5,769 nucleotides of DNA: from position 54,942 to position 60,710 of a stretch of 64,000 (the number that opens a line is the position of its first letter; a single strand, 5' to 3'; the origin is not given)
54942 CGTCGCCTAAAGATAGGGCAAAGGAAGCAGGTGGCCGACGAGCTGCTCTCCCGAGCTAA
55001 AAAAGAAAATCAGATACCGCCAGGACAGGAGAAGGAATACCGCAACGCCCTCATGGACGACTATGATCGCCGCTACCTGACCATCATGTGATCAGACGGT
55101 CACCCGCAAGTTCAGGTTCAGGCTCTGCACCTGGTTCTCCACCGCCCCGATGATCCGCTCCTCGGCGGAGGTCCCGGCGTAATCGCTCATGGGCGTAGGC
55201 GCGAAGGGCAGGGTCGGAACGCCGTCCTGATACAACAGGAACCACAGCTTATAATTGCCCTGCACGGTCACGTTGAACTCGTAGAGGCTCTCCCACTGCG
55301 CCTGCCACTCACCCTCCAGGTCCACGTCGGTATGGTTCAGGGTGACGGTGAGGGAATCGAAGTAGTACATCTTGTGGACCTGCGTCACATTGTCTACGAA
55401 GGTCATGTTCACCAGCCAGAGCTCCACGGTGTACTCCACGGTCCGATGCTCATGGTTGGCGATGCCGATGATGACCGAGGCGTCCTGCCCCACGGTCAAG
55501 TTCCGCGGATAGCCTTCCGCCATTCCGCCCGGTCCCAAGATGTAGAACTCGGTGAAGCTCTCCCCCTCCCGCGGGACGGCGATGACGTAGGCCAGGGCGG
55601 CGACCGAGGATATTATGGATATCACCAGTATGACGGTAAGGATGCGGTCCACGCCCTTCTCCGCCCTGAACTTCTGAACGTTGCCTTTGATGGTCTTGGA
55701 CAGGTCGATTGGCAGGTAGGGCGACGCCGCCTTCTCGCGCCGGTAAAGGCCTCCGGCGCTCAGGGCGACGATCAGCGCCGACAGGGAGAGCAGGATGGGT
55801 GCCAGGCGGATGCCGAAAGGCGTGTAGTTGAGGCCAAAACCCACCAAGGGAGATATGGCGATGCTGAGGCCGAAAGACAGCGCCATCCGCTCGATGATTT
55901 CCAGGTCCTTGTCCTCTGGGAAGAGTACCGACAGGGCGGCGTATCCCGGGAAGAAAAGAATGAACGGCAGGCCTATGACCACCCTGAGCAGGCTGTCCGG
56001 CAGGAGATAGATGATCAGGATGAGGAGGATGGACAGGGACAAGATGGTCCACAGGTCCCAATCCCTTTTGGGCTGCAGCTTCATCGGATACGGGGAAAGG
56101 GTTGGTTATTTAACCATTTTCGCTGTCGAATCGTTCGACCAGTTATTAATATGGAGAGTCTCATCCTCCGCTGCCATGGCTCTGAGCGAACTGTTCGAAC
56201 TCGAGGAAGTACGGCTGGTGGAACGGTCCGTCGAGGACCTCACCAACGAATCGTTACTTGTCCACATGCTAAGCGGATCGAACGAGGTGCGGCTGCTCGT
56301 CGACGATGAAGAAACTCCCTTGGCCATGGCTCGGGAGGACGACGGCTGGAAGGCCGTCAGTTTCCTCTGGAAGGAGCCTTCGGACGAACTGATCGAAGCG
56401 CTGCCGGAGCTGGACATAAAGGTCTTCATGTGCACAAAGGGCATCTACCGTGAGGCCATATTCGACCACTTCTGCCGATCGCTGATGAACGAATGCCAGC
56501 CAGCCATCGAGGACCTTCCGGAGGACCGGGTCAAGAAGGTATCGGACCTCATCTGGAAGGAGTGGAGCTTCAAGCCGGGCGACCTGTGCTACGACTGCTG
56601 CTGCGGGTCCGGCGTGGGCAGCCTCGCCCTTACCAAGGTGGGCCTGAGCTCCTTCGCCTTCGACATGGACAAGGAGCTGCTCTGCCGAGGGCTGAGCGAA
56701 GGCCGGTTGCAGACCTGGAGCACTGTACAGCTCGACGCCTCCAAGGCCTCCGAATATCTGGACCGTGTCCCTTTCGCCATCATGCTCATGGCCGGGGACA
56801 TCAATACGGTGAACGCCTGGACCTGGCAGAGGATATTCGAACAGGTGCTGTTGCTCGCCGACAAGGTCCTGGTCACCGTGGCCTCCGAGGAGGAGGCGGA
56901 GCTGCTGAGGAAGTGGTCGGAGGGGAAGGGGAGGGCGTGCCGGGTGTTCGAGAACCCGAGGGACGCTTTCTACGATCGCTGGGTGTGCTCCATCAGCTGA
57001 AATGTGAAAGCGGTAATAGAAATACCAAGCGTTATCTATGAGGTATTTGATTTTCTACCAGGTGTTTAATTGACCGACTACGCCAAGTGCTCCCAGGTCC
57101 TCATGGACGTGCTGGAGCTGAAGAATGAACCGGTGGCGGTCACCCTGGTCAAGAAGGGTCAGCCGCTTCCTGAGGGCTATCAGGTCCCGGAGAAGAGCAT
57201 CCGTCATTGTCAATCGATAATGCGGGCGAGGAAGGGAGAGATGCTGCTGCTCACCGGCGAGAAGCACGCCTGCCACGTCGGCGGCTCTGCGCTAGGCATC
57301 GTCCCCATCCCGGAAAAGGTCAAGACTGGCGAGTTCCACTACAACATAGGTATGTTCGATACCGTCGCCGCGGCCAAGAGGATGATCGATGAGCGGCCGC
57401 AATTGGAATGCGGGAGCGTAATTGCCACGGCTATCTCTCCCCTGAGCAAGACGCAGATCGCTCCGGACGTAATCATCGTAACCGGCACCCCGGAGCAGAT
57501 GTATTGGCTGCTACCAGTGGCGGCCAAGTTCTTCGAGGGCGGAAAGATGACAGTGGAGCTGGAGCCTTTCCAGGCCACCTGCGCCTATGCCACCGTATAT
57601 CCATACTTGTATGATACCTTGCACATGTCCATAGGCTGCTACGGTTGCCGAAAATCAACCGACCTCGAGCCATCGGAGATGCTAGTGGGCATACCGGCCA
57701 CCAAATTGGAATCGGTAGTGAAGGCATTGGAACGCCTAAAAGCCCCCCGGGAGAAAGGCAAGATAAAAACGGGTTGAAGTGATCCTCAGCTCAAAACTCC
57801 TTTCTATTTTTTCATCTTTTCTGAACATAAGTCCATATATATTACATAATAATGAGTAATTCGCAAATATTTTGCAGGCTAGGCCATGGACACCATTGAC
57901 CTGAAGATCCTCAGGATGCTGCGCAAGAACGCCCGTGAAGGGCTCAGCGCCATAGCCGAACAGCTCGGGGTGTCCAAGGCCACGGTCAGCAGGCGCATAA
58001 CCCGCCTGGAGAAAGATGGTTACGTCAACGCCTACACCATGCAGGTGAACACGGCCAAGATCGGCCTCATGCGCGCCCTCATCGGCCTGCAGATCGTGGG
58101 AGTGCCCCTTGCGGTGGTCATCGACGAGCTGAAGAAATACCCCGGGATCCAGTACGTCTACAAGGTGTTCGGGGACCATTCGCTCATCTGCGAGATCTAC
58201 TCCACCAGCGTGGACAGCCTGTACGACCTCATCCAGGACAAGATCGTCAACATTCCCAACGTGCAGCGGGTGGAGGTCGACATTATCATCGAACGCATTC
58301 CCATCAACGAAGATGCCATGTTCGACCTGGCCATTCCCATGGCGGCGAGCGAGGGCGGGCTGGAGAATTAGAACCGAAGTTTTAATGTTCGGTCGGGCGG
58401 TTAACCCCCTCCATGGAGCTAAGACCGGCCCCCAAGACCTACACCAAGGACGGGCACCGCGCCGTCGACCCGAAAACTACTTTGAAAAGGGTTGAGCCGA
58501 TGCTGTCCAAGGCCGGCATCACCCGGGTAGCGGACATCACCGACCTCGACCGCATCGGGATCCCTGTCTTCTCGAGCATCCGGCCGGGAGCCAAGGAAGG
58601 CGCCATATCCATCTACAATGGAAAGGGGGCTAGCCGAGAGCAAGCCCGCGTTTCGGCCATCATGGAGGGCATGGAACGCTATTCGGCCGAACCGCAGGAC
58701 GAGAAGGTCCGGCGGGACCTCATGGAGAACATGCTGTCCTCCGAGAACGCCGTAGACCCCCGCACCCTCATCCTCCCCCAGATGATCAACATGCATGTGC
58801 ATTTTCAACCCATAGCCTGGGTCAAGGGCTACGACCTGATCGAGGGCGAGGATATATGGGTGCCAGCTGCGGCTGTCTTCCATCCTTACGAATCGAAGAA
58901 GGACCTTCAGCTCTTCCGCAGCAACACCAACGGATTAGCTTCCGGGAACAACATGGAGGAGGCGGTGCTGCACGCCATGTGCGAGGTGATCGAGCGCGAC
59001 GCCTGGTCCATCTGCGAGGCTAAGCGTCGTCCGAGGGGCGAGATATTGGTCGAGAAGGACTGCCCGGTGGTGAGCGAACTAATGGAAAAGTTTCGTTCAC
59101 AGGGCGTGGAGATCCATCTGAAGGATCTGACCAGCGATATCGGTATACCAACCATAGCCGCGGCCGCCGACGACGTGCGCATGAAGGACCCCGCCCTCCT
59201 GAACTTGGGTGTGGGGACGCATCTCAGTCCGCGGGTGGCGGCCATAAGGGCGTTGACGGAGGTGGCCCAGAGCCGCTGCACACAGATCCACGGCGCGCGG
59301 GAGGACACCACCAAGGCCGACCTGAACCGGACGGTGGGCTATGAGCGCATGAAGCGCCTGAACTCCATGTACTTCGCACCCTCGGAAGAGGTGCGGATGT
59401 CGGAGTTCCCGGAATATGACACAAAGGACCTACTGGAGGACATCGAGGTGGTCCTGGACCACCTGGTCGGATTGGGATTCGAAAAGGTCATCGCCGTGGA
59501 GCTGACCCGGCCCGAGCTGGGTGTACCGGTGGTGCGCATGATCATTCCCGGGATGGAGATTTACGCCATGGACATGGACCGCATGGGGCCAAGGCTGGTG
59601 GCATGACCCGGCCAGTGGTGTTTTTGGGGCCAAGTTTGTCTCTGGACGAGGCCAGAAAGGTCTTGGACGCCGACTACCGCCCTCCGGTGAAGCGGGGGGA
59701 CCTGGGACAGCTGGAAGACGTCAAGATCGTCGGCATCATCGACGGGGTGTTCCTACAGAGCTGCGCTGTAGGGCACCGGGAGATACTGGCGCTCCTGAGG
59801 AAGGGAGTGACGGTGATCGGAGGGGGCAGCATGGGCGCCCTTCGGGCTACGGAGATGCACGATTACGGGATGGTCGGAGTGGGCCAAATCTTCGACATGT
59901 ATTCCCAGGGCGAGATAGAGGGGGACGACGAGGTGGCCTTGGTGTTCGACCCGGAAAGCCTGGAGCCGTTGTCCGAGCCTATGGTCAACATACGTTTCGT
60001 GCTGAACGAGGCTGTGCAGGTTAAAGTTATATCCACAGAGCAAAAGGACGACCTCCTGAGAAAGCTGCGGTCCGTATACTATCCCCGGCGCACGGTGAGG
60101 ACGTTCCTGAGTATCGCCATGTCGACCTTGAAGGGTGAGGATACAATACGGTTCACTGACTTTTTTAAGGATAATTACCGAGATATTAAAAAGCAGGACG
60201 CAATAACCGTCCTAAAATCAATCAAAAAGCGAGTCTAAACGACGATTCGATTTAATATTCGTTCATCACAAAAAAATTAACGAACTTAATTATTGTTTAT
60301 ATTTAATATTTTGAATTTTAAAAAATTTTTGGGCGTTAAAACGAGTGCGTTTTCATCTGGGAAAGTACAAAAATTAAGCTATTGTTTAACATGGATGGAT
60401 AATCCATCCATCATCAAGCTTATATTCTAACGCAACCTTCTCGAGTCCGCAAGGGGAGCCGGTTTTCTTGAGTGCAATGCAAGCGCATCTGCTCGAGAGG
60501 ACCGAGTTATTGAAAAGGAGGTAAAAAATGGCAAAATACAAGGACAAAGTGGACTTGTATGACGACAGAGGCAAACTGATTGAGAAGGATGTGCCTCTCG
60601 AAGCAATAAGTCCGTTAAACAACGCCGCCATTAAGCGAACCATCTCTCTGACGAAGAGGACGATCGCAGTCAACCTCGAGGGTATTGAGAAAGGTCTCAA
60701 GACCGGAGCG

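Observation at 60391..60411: Perfect 21-bp palindrome upstream of mcrB carrying the corrinoid-gene operator motif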

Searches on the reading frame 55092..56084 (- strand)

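Call 69: search_protein_families(library=pfam, proteins=[window:55092-56084:-], max_evalue=0.00001)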
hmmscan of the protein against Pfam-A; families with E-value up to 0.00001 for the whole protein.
window:55092-56084:- (330 aa): 1 family
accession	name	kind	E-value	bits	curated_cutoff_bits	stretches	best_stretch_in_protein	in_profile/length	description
PF07760.16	DUF1616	-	1.9e-79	267.5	31.6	1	14-297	3-297/307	Protein of unknown function (DUF1616)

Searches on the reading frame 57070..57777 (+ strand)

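Call 11: search_protein_families(library=pfam, proteins=[window:57070-57777:+])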
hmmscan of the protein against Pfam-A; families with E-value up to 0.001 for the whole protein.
window:57070-57777:+ (235 aa): 1 family
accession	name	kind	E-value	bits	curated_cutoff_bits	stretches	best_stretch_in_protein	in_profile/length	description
PF02596.20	DUF169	-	8.9e-59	199.3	27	1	11-218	2-208/209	Uncharacterised ArCR, COG2043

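Call 31: search_protein_families(library=ncbifam, proteins=[window:57070-57777:+], max_evalue=0.001)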
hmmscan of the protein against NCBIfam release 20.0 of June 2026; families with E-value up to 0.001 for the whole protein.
window:57070-57777:+ (235 aa): 0 families

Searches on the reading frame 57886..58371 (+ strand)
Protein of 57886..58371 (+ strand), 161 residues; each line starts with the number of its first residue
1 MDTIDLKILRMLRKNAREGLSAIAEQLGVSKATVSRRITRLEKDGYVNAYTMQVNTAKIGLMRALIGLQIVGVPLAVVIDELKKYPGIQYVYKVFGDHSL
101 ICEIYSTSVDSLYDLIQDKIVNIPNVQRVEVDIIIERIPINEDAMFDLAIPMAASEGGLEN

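Call 11: search_protein_families(library=pfam, proteins=[window:57886-58371:+])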
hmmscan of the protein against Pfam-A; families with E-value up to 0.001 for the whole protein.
window:57886-58371:+ (161 aa): 19 families
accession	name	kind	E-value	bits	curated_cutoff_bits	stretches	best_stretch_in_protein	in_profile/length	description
PF13412.12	HTH_24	-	2e-15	56.5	21.9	1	1-47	1-47/48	Winged helix-turn-helix DNA-binding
PF13404.12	HTH_AsnC-type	-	5.2e-14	52.2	27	1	1-42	1-42/42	AsnC-type helix-turn-helix domain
PF01037.27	AsnC_trans_reg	-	6.5e-12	45.6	25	1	75-136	11-72/73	Lrp/AsnC ligand binding domain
PF09339.16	HTH_IclR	-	6.3e-09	35.9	22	1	6-47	6-48/52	IclR helix-turn-helix domain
PF01047.28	MarR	-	6.8e-09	35.9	24.6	1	6-48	6-48/59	MarR family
PF22482.2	AsnC_trans_reg_3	-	1.2e-07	32.2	24.4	1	78-135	27-83/95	PF0864 C-terminal dimeric alpha+beta barrel domain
PF08279.18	HTH_11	-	3.3e-07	30.5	25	1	6-46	3-44/55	HTH domain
PF01325.25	Fe_dep_repress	-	3.5e-07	30.7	26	1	21-48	26-53/60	Iron dependent repressor, N-terminal DNA binding domain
PF12802.13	MarR_2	-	4.1e-06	27.3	27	1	21-47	24-50/61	MarR family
PF01022.26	HTH_5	-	5.3e-06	26.7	22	1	6-48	5-46/47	Bacterial regulatory protein, arsR family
PF13384.12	HTH_23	-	2.4e-05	24.5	24.6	1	7-45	9-45/50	Homeodomain-like domain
PF12840.13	HTH_20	-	2.8e-05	24.5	27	1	6-45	7-46/51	Helix-turn-helix domain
PF13730.12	HTH_36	-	7.6e-05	22.9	25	1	21-47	29-55/55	Helix-turn-helix domain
PF24034.1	DUF7343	-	0.00017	21.8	27.6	1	21-48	22-49/62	Domain of unknown function (DUF7343)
PF00126.33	HTH_1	-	0.00018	21.9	26.6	1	19-43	15-39/60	Bacterial regulatory helix-turn-helix protein, lysR family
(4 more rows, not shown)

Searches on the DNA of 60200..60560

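Call 12: search_rna_families(source=window, start=60200, end=60560, threshold=evalue, max_evalue=10)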
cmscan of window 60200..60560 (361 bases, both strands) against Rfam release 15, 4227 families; matches with E-value up to 10: 4.
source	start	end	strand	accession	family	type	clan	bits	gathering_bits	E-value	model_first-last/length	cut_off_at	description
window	60319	60457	-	RF02562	CbSR14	Gene; sRNA;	-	17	172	0.2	1-189/189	no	Coxiella burnetii sRNA 14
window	60452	60530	+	RF03084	DUF2815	Gene; sRNA;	-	16.8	41.2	1.6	1-62/62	no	DUF2815 RNA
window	60301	60358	+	RF04313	aspC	Cis-reg;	-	16.6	100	6.7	1-124/124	no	aspC ncRNA motif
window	60470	60530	+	RF02980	freshwater-2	Cis-reg;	-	16.3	49.9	4.1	1-84/84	no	freshwater-2 RNA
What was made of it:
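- On Structured cis-regulatory RNA (5' UTR hairpin): There is no Rfam hit (call 12).
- There is no Rfam match (call 12).
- Tried and rejected: A permissive scan of 60200-60560 gave only noise, with E of at least 0.2 and scores far below gathering thresholds (call 12).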
